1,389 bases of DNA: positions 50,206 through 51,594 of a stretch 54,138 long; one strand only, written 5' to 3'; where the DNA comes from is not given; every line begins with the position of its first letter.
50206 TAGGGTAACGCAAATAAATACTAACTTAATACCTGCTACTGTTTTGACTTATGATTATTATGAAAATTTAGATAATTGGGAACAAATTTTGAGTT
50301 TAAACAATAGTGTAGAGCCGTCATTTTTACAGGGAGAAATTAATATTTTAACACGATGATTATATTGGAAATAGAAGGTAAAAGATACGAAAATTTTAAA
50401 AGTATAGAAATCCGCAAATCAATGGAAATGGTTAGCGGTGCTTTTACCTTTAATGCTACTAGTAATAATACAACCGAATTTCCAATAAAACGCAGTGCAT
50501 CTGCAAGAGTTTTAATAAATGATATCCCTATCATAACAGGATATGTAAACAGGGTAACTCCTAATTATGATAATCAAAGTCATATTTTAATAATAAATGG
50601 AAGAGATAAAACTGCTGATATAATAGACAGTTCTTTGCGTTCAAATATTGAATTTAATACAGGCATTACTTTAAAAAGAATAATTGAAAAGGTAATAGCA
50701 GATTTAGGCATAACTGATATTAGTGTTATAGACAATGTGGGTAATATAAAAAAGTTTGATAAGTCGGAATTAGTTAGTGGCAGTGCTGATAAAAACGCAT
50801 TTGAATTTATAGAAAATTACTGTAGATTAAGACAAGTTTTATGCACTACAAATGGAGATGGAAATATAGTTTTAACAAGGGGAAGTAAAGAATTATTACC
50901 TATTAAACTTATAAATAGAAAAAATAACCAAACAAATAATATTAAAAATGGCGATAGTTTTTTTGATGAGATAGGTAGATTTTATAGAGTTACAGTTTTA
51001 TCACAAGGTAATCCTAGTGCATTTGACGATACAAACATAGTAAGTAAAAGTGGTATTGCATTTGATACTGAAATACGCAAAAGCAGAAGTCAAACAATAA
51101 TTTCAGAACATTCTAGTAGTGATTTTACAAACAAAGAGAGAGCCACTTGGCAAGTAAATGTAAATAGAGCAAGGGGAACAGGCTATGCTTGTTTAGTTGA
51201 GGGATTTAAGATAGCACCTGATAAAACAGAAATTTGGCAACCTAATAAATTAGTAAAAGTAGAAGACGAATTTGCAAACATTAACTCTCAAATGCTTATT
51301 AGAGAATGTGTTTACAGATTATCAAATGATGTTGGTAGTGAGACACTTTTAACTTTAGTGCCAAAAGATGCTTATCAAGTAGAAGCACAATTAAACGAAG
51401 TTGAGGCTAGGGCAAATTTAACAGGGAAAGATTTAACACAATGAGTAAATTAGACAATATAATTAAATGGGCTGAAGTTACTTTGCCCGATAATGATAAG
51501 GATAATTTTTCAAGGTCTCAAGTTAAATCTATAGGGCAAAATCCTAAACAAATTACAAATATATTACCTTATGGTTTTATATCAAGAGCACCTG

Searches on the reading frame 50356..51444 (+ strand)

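Call 85: search_protein_families(library=pfam, proteins=[window:50356-51444:+], max_evalue=0.001)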
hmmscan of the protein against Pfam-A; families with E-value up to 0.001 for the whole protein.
window:50356-51444:+ (362 aa): 3 families
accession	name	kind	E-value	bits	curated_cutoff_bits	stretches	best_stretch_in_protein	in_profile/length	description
PF21683.3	GpP-like_1st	-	9.7e-17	61.1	27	1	2-84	2-85/85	Mu phage baseplate assembly protein GpP-like, N-terminal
PF22255.2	Gp44-like_2nd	-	5e-11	42.9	27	1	86-175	1-84/84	Baseplate hub protein gp44-like, second domain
PF21929.2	GpP_4th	-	3e-10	40.3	27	1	259-343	5-87/87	Mu phage baseplate assembly protein GpP, fourth domain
